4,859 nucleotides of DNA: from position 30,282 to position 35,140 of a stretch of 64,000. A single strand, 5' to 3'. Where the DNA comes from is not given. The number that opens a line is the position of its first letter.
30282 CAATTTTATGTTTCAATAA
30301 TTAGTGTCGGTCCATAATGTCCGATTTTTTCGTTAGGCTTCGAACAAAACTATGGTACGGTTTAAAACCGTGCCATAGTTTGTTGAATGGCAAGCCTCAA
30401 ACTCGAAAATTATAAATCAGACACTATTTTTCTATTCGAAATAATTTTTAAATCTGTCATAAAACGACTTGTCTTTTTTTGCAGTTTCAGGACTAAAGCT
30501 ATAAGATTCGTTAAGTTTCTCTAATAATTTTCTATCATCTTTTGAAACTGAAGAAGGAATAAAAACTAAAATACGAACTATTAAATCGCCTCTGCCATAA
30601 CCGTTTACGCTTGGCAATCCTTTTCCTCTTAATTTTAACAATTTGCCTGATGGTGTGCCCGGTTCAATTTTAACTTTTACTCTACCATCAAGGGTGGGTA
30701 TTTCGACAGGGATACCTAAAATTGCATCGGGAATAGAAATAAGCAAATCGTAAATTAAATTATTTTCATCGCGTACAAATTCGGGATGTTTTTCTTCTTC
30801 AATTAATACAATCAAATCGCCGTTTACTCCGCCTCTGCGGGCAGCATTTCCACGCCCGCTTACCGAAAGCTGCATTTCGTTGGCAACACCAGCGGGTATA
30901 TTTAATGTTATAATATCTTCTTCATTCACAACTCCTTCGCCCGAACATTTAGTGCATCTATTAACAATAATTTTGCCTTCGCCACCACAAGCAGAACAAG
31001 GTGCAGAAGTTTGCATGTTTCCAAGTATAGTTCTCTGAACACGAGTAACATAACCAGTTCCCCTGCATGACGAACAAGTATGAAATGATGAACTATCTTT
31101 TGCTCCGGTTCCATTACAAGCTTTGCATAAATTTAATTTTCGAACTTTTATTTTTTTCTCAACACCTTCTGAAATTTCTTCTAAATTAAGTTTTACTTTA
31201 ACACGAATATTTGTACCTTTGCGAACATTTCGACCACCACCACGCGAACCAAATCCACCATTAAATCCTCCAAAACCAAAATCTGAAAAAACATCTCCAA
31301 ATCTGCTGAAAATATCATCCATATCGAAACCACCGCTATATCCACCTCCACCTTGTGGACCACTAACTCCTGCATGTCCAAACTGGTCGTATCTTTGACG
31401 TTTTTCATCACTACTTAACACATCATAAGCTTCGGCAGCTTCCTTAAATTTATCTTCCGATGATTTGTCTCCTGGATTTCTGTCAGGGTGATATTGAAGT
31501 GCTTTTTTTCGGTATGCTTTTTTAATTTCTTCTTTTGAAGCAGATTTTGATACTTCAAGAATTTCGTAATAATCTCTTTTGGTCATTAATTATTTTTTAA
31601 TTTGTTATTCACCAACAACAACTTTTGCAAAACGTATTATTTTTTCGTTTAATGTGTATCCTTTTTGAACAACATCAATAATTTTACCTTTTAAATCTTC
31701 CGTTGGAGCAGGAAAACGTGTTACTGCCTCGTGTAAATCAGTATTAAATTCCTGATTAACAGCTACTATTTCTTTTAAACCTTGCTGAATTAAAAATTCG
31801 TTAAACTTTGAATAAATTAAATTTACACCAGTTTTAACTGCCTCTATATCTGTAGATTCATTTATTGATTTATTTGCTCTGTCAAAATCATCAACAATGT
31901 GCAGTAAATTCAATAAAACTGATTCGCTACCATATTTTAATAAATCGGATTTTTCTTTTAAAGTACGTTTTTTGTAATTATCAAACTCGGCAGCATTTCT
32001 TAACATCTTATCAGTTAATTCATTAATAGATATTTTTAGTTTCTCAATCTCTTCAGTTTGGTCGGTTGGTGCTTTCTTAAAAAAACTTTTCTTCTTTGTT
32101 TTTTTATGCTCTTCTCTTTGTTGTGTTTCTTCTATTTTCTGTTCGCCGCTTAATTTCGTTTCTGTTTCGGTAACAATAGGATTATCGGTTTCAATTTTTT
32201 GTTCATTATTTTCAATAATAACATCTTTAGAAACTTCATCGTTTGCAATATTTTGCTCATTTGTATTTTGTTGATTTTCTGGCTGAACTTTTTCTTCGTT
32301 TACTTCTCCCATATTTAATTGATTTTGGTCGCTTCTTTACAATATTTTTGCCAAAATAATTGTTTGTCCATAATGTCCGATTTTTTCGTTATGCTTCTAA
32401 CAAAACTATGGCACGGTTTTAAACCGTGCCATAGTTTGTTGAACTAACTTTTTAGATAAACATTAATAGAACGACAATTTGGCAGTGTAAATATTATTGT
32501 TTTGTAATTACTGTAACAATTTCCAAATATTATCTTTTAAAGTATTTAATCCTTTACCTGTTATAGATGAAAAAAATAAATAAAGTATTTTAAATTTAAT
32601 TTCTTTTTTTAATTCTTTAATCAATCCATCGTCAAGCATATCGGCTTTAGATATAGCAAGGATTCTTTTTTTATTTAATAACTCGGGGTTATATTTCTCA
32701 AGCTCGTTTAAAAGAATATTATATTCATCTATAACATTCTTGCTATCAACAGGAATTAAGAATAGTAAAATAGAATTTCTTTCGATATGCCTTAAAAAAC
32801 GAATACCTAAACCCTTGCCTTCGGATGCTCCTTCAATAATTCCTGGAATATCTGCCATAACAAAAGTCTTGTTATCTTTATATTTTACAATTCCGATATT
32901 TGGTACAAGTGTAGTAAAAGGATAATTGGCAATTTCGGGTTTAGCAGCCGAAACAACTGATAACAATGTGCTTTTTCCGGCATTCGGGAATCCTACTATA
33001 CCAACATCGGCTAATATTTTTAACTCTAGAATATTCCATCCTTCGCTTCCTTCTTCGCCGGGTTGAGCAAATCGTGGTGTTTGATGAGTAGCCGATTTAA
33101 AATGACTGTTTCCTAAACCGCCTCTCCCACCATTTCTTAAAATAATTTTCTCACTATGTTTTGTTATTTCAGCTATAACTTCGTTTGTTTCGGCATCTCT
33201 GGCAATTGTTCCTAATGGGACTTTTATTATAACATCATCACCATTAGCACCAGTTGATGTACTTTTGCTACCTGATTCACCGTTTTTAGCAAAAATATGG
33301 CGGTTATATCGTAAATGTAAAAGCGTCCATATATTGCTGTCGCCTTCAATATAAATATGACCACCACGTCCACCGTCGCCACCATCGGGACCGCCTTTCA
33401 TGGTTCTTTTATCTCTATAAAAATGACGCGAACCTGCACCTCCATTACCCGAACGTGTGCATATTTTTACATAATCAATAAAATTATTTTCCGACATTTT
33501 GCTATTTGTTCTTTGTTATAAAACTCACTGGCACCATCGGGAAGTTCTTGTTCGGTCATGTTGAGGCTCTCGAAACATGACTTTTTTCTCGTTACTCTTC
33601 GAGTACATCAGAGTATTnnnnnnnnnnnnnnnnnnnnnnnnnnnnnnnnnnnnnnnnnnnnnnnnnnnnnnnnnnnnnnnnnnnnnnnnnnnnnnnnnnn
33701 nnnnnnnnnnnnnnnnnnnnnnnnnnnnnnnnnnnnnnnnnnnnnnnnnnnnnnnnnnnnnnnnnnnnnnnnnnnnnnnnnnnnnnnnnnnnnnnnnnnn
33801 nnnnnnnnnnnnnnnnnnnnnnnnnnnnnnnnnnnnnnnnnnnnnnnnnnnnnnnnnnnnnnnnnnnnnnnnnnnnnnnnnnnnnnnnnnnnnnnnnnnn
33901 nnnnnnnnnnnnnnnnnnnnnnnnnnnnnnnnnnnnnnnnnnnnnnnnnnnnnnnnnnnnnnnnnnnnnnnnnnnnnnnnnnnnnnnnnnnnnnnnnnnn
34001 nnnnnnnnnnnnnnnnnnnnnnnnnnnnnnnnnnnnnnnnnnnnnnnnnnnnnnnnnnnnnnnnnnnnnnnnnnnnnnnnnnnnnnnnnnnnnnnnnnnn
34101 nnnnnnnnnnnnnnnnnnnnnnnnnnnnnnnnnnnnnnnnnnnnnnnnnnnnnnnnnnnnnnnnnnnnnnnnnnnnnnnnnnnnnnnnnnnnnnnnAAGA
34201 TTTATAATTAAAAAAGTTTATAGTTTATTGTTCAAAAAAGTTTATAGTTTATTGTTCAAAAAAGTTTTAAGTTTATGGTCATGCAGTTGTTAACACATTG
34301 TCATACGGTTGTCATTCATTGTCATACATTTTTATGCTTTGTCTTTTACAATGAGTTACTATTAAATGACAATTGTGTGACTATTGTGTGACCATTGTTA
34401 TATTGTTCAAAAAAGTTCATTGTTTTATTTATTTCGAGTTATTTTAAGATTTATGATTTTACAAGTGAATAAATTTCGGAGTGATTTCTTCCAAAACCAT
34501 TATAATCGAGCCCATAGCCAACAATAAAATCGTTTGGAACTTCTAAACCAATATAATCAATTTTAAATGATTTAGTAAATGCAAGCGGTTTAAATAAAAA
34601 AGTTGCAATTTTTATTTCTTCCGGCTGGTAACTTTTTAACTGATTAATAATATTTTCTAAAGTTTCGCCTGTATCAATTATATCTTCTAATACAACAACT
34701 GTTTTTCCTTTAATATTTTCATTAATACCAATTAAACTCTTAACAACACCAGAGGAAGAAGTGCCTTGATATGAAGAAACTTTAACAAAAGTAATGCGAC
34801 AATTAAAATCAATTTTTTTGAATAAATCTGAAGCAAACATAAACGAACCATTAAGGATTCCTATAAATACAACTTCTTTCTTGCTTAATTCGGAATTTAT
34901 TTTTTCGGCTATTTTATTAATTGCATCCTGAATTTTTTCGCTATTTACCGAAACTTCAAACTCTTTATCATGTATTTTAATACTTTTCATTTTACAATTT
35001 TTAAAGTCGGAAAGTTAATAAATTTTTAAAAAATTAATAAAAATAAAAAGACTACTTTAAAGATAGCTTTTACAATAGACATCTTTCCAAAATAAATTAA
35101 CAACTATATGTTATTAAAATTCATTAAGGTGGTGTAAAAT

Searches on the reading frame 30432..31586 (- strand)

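Call 14: search_protein_families(library=pfam, proteins=[window:30432-31586:-], max_evalue=0.001)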
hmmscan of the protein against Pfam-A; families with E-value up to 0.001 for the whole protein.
window:30432-31586:- (384 aa): 3 families
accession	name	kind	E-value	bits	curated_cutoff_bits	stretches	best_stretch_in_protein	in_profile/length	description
PF01556.23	DnaJ_C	-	9.7e-43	146.3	26.6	1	127-344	1-152/152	DnaJ C terminal domain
PF00226.36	DnaJ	-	7.9e-27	93.6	27.8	1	5-67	1-63/63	DnaJ domain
PF00684.25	DnaJ_CXXCXGXG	-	5.3e-17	62.3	32.7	1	154-218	1-65/65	DnaJ central domain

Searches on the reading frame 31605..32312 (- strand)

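Call 14: search_protein_families(library=pfam, proteins=[window:31605-32312:-], max_evalue=0.001)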
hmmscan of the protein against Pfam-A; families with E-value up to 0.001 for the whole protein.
window:31605-32312:- (235 aa): 1 family
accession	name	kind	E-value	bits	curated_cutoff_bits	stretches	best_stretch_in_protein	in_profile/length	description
PF01025.24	GrpE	-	1.9e-37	128.9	25.8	1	80-234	11-164/165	GrpE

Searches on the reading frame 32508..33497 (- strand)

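Call 14: search_protein_families(library=pfam, proteins=[window:32508-33497:-], max_evalue=0.001)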
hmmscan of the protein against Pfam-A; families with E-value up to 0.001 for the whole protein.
window:32508-33497:- (329 aa): 3 families
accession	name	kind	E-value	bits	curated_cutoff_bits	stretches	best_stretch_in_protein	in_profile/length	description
PF01018.28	GTP1_OBG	-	4.5e-57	192.4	27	1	7-161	1-155/155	GTP1/OBG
PF01926.29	MMR_HSR1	-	5.1e-24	85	21.9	1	164-284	1-113/113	50S ribosome-binding GTPase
PF02421.24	FeoB_N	-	3.9e-10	39.9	27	1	165-323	3-155/156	Ferrous iron transport protein B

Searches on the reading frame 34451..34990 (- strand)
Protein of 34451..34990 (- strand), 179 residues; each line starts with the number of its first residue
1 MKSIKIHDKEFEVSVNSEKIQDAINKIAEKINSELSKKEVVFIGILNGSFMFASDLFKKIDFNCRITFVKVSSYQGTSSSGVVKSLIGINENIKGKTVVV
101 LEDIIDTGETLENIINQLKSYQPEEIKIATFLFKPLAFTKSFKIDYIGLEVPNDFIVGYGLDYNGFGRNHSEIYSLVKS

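Call 14: search_protein_families(library=pfam, proteins=[window:34451-34990:-], max_evalue=0.001)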
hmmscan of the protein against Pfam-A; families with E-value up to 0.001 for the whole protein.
window:34451-34990:- (179 aa): 3 families
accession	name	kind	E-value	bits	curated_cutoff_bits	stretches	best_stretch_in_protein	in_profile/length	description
PF00156.33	Pribosyltran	-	2.1e-31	108.8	26.3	1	18-163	9-157/158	Phosphoribosyl transferase domain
PF01071.24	GARS_A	-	9.8e-05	22.7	27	1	16-66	139-189/194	Phosphoribosylglycinamide synthetase, ATP-grasp (A) domain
PF14681.12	UPRTase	-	0.00029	20.8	27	1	19-135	49-162/206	Uracil phosphoribosyltransferase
